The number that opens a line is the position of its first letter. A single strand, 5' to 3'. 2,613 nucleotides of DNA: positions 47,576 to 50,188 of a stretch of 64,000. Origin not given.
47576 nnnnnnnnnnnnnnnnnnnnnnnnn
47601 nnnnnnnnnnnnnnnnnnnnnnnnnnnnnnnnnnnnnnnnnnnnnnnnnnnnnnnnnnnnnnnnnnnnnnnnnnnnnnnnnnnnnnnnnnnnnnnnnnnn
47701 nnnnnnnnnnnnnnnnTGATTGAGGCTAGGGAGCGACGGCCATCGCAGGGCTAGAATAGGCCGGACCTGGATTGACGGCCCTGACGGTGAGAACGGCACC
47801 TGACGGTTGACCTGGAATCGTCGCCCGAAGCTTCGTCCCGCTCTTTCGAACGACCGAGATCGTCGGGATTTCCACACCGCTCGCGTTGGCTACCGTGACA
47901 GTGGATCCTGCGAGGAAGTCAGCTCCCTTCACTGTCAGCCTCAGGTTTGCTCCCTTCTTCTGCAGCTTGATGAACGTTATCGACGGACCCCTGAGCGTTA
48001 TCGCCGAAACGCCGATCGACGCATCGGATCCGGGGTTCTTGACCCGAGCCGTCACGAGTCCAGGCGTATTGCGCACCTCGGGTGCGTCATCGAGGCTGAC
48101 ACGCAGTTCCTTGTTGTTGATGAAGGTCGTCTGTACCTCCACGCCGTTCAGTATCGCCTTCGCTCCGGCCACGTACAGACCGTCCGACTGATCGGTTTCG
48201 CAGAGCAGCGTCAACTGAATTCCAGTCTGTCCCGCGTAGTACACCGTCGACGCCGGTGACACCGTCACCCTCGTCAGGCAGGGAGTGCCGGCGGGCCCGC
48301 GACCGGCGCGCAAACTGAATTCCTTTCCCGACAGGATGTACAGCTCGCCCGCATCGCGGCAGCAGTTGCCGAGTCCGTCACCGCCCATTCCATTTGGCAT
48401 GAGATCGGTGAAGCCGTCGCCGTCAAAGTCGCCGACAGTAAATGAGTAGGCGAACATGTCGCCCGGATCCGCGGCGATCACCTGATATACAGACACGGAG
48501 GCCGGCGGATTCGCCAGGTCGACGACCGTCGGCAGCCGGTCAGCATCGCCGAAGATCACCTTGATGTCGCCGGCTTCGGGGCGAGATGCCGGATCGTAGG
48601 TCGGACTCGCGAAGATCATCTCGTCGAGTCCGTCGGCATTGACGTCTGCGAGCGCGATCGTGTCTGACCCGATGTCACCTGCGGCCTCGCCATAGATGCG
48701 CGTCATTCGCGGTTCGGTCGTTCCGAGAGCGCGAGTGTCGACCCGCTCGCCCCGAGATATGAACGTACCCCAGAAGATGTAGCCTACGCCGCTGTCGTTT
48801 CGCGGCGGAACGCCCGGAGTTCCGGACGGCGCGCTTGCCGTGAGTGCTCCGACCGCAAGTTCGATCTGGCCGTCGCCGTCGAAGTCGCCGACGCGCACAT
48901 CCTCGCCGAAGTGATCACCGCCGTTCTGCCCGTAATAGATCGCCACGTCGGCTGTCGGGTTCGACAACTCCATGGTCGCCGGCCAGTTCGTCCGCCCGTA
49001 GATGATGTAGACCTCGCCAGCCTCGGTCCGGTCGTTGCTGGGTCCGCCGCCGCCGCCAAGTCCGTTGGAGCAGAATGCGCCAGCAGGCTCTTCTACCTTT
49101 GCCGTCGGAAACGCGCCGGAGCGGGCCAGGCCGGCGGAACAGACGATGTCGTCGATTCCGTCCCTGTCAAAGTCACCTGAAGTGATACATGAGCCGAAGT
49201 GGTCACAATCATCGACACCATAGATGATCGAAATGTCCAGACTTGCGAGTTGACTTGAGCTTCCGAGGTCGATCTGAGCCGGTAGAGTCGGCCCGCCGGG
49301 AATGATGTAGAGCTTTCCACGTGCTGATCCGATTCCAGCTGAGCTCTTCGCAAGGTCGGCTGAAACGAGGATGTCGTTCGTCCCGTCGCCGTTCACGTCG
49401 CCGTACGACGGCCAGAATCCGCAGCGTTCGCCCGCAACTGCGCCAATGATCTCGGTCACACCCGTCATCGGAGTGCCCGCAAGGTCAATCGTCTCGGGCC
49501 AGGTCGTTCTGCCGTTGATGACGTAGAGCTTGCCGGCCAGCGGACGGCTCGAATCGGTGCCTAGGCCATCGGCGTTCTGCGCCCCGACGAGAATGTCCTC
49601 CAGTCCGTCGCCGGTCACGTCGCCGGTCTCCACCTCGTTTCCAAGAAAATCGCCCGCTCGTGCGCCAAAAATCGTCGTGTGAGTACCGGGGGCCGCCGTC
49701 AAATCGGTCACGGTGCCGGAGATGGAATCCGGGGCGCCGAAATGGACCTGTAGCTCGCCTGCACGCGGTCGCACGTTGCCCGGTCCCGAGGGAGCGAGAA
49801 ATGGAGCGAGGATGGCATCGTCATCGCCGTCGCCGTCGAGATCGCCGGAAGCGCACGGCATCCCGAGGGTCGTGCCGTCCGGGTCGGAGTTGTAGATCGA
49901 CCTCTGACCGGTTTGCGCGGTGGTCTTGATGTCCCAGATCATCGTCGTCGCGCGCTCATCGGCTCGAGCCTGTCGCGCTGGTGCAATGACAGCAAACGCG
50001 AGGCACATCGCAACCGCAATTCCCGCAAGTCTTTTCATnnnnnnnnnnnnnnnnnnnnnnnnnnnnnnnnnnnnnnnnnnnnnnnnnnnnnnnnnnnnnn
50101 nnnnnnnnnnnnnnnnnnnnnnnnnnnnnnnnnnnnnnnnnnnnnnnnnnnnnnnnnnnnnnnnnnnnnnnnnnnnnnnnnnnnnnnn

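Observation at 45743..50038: Paralogous cassette 2: FG-GAP/IPT propeller plus pentaheme cytochrome c with carboxypeptidase-regulatory-like N-domain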

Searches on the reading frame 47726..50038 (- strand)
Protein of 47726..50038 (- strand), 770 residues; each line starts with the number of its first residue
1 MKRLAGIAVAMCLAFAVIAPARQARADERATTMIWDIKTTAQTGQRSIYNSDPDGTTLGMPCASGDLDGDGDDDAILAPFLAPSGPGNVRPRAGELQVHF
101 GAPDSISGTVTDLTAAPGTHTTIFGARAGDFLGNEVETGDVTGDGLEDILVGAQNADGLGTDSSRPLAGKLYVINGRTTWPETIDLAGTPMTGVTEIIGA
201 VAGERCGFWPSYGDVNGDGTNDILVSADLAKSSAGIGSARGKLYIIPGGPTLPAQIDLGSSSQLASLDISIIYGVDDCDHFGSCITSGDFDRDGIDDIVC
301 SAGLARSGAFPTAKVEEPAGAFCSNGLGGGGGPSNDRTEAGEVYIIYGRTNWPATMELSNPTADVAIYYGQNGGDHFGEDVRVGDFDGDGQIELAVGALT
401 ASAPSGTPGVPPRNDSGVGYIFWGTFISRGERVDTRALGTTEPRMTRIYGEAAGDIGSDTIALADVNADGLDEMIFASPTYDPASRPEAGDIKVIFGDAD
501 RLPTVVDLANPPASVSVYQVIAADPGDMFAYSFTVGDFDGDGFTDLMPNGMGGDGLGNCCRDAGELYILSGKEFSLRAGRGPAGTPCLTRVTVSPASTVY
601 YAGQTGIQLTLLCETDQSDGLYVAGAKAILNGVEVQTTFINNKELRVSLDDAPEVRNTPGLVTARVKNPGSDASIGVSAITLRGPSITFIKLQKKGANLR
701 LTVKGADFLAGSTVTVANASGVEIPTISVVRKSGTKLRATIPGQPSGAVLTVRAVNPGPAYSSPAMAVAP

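Call 3: search_protein_families(library=pfam, proteins=[window:47726-50038:-], max_evalue=0.01)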
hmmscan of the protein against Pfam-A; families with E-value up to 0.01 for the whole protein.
window:47726-50038:- (770 aa): 2 families
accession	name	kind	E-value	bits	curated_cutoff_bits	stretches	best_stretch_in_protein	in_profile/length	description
PF01839.29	FG-GAP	-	2.1e-27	94.9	22.1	5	133-164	2-27/37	FG-GAP repeat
PF13517.12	FG-GAP_3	-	1.9e-11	44.8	26.9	1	140-225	1-61/61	FG-GAP-like repeat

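Call 9: search_solved_structures(query=window:47726-50038:-, max_evalue=0.01)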
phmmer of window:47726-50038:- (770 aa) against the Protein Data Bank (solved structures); distinct sequences matched with E-value up to 0.01: 14.
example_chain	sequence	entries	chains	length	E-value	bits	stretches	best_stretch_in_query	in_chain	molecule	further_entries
3vi3_A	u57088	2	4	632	0.00051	21.7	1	124-304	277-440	Integrin alpha-5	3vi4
9p6s_A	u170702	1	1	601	0.00054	21.7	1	124-304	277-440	Integrin alpha-5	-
3fcu_A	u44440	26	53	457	0.00082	21.1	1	126-229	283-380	Integrin, alpha 2b | Integrin alpha-IIb | Integrin alphaIIB beta3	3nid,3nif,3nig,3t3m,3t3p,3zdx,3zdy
4z7n_A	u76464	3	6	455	0.00089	20.9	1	125-230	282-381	Integrin alpha-IIb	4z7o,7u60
2vc2_A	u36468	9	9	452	0.0009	20.9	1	125-230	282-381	INTEGRIN ALPHA-IIB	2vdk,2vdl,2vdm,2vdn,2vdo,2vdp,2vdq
4z7q_A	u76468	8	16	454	0.00091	20.9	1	125-230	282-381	Integrin alpha-IIb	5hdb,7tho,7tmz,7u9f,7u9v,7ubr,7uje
7td8_A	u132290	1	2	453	0.00096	20.8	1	125-229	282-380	Integrin alpha-IIb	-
7nwl_A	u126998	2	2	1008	0.0012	20.5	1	124-304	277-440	Integrin alpha-5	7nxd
9e8b_A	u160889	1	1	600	0.002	19.8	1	127-229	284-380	Integrin alpha-IIb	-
9td2_A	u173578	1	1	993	0.0041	18.7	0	125-230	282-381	Integrin alpha-IIb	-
8t2u_A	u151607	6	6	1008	0.0045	18.6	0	125-230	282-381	Integrin alpha-IIb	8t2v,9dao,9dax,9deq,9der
3fcs_A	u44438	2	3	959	0.0048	18.5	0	125-230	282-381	Integrin, alpha 2b | Integrin alpha-IIb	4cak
8gce_A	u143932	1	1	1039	0.0079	17.8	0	126-230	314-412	Integrin alpha-IIb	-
11yb_A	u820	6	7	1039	0.0079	17.8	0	126-230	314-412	Integrin alpha-IIb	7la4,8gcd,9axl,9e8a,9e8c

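Call 10: search_protein_families(library=ncbifam, proteins=[window:47726-50038:-], max_evalue=0.01)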
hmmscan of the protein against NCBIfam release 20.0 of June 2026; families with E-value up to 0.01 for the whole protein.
window:47726-50038:- (770 aa): 2 families
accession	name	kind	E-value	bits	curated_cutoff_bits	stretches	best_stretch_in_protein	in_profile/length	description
NF058597.1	CoaZ_rpt_PGGG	domain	4.8e-10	39.4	30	2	692-762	13-79/88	choice-of-anchor Z repeating domain-containing protein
NF047539.1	XAC2610_fam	domain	0.00052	20.4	35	0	212-232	3-23/89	XAC2610-related protein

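Call 16: find_homologous_proteins(query=window:47726-50038:-)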
Query window:47726-50038:- (770 aa): 328 proteins with E <= 0.001 among 8000 candidates; the best 120 are listed.
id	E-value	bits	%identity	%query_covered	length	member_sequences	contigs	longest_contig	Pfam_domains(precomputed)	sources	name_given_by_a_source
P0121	0.0e+0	1715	100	100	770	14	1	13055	PF01839.30,PF13517.13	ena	-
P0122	0.0e+0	1604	91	100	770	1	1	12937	PF01839.30,PF13517.13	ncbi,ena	-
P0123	0.0e+0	1528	88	100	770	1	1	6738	PF01839.30,PF13517.13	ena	-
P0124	0.0e+0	1492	86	100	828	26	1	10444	PF01839.30,PF13517.13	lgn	-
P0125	0.0e+0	1448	84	100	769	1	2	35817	PF01839.30,PF13517.13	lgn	-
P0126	0.0e+0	1381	79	100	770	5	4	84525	PF01839.30,PF13517.13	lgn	-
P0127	0.0e+0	1344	78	99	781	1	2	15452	PF01839.30,PF13517.13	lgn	-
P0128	0.0e+0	1063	66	98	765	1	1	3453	PF01839.30,PF13517.13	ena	-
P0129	0.0e+0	1055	65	96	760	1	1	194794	PF01839.30,PF13517.13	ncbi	-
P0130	0.0e+0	1055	65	99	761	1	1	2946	PF01839.30,PF13517.13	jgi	jgi:hypothetical protein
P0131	0.0e+0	1055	66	99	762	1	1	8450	PF01839.30,PF13517.13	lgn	-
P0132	0.0e+0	1040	64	97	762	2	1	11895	PF01839.30,PF13517.13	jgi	jgi:hypothetical protein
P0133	0.0e+0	1016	61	99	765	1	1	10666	PF01839.30,PF13517.13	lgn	-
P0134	0.0e+0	1012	62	99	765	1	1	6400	PF01839.30,PF13517.13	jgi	jgi:hypothetical protein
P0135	2.8e-296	1003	62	97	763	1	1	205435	PF01839.30,PF13517.13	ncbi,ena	-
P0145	2.3e-225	769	52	100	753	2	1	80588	PF01839.30,PF13517.13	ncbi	-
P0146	1.2e-222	760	51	97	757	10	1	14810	PF01839.30,PF13517.13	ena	-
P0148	6.5e-219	747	49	100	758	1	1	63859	PF01839.30,PF13517.13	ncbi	-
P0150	1.7e-216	739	50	96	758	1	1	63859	PF01839.30,PF13517.13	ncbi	-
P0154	3.4e-211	722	47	100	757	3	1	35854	PF01839.30,PF13517.13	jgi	-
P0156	3.9e-182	626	46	100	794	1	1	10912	PF01839.30,PF13517.13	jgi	jgi:hypothetical protein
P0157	4.1e-180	619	46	100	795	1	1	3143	PF01839.30,PF01833.31,PF13517.13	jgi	jgi:hypothetical protein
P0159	1.1e-102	363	43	69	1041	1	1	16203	PF01839.30,PF07635.17,PF13517.13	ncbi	ncbi:MAG: hypothetical protein ACE5I7_09645, partial [Candidatus Binatia bacterium]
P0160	5.5e-99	351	40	71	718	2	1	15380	PF01839.30,PF13517.13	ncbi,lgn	-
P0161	1.8e-98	349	40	71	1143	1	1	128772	PF01839.30,PF13948.12,PF13517.13,PF07995.18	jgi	jgi:hypothetical protein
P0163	3.9e-97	345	41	70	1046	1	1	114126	PF01839.30,PF07635.17,PF13517.13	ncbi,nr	ncbi:MAG: hypothetical protein KatS3mg076_3225 [Candidatus Binatia bacterium]|nr:MAG: hypothetical p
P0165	1.9e-90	323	40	74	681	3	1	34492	PF01839.30,PF13517.13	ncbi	-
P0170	3.1e-82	295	38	70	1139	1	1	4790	PF01839.30,PF13948.12,PF13517.13,PF07995.18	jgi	jgi:cysteine-rich repeat protein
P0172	1.3e-79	287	36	85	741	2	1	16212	PF01839.30,PF01833.31,PF13517.13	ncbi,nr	ncbi:MAG TPA: IPT/TIG domain-containing protein [Planctomycetota bacterium]|nr:IPT/TIG domain-contai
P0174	3.8e-79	285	37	69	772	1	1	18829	PF01839.30,PF01833.31,PF13517.13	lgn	-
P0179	3.1e-76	275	36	70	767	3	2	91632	PF01839.30,PF01833.31,PF13517.13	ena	-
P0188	1.8e-63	233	32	77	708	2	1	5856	PF01839.30,PF13517.13,PF13442.12,PF00034.27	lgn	-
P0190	2.9e-61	226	32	76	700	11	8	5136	PF01839.30,PF13517.13,PF13442.12,PF00034.27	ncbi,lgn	ncbi:MAG: c-type cytochrome [Phototrophicaceae bacterium]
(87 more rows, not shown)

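Call 26: find_related_loci(query=A2, collection=metagenome_contigs, flank=8000)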
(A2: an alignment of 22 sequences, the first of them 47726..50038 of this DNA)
Query A2 (770 aa) in metagenome_contigs; peptide patterns used: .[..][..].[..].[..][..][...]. (x = any residue, [..] = any of these).
312 stretches matched a pattern; 52 encode a relative of the query (tblastn E <= 1e-3); 52 distinct loci.
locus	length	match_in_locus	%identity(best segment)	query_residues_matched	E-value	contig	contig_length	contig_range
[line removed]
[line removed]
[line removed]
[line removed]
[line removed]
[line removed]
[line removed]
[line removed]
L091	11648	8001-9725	32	1-575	8e-57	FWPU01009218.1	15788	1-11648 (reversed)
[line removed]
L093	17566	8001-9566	30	59-572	2e-27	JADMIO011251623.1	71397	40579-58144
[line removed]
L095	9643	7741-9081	30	59-572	2e-26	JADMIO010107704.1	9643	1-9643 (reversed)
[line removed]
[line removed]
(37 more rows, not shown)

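Call 41: search_protein_families(library=pfam, proteins=[L084:12139-14217:+, L084:7176-9980:+, L084:10136-12118:+, L084:1428-3725:+, L084:4331-6166:+, L084:14336-15307:+], max_evalue=0.001)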
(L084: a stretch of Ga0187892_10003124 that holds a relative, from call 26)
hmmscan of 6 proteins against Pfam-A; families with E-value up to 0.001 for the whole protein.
L084:12139-14217:+ (692 aa): 2 families
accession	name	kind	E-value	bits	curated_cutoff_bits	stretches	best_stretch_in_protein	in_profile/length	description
PF22113.1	Mtrc-MtrF_II-IV_dom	-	0.00012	22.1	30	0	42-140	79-165/176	Outer membrane cytochrome MtrC/MtrF-like, domains II/IV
PF14522.11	Cytochrome_C7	-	0.00024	21.3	24.8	0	44-138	13-66/67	Cytochrome c7 and related cytochrome c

L084:7176-9980:+ (934 aa): 2 families
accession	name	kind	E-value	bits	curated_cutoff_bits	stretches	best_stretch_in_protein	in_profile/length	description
PF01839.29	FG-GAP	-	4.1e-25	87.6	22.1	3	624-662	1-37/37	FG-GAP repeat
PF13517.12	FG-GAP_3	-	5e-08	33.9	26.9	1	334-414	1-60/61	FG-GAP-like repeat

L084:10136-12118:+ (660 aa): 2 families
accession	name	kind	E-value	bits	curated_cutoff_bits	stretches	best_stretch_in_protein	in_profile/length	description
PF01839.29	FG-GAP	-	4.2e-29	100.4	22.1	4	56-89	6-37/37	FG-GAP repeat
PF13517.12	FG-GAP_3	-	7.1e-10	39.8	26.9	1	59-139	1-60/61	FG-GAP-like repeat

L084:1428-3725:+ (765 aa): 0 families

L084:4331-6166:+ (611 aa): 0 families

L084:14336-15307:+ (323 aa): 0 families

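Call 44: find_encoding_contigs(protein=P0160, flank=8000, max_places=1)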
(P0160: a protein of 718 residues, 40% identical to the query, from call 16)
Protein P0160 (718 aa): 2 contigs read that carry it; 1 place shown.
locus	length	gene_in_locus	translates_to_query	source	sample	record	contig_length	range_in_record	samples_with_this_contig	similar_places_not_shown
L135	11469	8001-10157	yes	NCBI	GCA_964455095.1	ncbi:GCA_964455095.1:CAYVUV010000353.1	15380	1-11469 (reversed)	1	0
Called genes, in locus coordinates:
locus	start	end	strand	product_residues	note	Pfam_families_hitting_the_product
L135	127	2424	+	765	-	-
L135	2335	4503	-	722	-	PF11897:DUF3417, PF00343:Phosphorylase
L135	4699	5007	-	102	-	-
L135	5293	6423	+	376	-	-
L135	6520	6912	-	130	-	-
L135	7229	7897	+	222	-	PF09335:VTT_dom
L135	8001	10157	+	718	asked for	PF13517:FG-GAP_3 (faint), PF01839:FG-GAP (weak)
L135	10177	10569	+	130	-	PF00903:Glyoxalase, PF13669:Glyoxalase_4, PF18029:Glyoxalase_6 (weak)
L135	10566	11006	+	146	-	-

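Call 45: find_encoding_contigs(protein=P0165, flank=8000, max_places=1)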
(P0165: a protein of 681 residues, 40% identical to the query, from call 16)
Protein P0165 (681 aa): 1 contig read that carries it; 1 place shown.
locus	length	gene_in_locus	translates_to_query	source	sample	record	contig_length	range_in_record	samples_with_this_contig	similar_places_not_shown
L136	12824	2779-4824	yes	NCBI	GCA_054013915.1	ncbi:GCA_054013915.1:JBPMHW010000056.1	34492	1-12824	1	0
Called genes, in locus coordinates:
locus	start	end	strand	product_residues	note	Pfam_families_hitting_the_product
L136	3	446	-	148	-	?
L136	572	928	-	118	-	PF04342:DMT_6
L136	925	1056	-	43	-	-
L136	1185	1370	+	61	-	-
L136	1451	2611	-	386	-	PF01168:Ala_racemase_N, PF00842:Ala_racemase_C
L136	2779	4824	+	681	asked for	PF13517:FG-GAP_3 (faint), PF01839:FG-GAP (weak)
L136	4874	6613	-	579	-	PF04389:Peptidase_M28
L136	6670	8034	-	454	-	PF02878:PGM_PMM_I, PF02879:PGM_PMM_II, PF02880:PGM_PMM_III, PF00408:PGM_PMM_IV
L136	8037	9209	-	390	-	-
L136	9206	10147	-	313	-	PF02457:DAC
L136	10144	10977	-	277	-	PF00809:Pterin_bind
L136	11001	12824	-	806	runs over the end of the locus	PF06480:FtsH_ext (weak), PF00004:AAA, PF07728:AAA_5 (weak), PF17862:AAA_lid_3, PF01434:Peptidase_M41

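Call 46: find_encoding_contigs(protein=P0163, flank=8000, max_places=1)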
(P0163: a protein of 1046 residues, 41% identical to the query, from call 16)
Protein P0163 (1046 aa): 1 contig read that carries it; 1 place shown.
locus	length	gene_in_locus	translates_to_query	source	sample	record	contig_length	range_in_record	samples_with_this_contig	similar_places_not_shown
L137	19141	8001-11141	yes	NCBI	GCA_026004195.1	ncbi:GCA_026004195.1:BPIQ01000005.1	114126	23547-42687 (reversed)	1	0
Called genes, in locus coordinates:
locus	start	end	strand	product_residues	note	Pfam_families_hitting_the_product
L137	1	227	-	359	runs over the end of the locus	-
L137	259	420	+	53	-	-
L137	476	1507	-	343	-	-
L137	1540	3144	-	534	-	PF01145:Band_7, PF15975:Flot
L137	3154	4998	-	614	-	PF00909:Ammonium_transp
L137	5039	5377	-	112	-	PF00543:P-II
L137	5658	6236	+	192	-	PF08207:EFP_N, PF01132:EFP, PF09285:Elong-fact-P_C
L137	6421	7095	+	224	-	PF00440:TetR_N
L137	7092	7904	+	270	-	PF00106:adh_short, PF08659:KR, PF13561:adh_short_C2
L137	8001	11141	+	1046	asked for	PF13517:FG-GAP_3 (faint), PF01839:FG-GAP, PF07635:PSCyt1 (faint)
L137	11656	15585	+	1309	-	-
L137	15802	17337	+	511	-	PF00487:FA_desaturase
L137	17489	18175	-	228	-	-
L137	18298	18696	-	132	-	PF03473:MOSC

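Call 49: find_encoding_contigs(protein=P0148, flank=10000, max_places=1)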
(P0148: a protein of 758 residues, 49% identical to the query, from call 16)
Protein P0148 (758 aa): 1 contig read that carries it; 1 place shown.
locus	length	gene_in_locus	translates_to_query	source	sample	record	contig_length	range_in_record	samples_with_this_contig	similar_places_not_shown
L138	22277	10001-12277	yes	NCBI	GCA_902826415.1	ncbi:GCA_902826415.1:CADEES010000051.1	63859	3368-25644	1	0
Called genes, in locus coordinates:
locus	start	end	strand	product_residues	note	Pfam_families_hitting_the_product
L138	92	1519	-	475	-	PF01425:Amidase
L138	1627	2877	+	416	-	PF05977:MFS_3, PF07690:MFS_1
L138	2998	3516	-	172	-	-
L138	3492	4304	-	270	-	PF09721:Exosortase_EpsH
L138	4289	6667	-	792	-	PF08487:VIT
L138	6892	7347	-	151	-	PF01797:Y1_Tnp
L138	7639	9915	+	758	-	PF13517:FG-GAP_3 (faint), PF01839:FG-GAP (weak)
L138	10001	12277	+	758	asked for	PF13517:FG-GAP_3 (faint), PF01839:FG-GAP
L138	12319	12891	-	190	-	PF00359:PTS_EIIA_2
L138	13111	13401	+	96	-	-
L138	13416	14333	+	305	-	-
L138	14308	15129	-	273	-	PF00528:BPD_transp_1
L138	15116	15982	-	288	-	PF00528:BPD_transp_1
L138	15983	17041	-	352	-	PF01547:SBP_bac_1, PF13531:SBP_bac_11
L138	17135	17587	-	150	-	PF02082:Rrf2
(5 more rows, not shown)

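Call 50: find_encoding_contigs(protein=P0145, flank=10000, max_places=1)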
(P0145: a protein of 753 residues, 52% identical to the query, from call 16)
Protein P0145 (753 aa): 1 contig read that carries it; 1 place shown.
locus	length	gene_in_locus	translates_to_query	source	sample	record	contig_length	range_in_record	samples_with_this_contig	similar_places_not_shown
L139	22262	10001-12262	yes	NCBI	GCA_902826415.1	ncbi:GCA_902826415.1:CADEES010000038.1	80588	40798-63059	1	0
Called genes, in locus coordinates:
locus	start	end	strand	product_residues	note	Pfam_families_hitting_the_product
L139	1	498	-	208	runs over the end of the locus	-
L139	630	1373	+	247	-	-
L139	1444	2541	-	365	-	PF08240:ADH_N, PF16912:Glu_dehyd_C, PF00107:ADH_zinc_N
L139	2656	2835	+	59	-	-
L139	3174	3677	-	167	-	PF00583:Acetyltransf_1, PF13673:Acetyltransf_10, PF13508:Acetyltransf_7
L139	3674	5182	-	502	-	PF00884:Sulfatase, PF01663:Phosphodiest (weak), PF16347:SGSH_C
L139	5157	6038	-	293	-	PF03807:F420_oxidored (weak), PF10727:Rossmann-like, PF10728:DUF2520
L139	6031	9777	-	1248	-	PF13191:AAA_16 (weak)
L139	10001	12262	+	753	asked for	PF13517:FG-GAP_3 (faint), PF01839:FG-GAP (weak)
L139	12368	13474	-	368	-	PF16286:DUF4932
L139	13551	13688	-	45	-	-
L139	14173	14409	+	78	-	-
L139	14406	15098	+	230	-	-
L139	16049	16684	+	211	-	-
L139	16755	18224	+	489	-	-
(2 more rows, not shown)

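Call 52: find_encoding_contigs(protein=P0156, flank=8000, max_places=1)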
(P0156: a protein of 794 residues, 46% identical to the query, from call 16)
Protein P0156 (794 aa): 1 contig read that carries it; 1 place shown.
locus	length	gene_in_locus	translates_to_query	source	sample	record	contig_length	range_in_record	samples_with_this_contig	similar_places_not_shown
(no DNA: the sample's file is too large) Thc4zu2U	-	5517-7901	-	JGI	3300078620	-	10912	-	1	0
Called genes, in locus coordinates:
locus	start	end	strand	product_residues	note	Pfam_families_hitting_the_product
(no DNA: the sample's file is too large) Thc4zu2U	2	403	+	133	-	?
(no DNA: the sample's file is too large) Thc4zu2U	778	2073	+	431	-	PF00919:UPF0004, PF04055:Radical_SAM, PF01938:TRAM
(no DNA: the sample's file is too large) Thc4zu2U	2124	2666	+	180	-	PF02577:BFN_dom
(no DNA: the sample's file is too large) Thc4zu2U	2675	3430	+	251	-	PF00142:Fer4_NifH, PF01656:CbiA, PF02374:ArsA_ATPase (faint), PF06564:CBP_BcsQ, PF09140:MipZ, PF10609:ParA, PF13614:AAA_31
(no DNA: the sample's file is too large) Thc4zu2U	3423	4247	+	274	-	PF02195:ParB_N, PF17762:HTH_ParB, PF08535:KorB (weak)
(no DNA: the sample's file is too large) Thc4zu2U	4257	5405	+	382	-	PF14870:PSII_BNR (faint)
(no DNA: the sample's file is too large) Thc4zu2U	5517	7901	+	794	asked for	PF13517:FG-GAP_3 (faint), PF01839:FG-GAP (weak)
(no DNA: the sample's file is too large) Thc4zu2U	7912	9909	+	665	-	PF13620:CarboxypepD_reg, PF14522:Cytochrome_C7 (faint), PF22113:Mtrc-MtrF_II-IV_dom (faint)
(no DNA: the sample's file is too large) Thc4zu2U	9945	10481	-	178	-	-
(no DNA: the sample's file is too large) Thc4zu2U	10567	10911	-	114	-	?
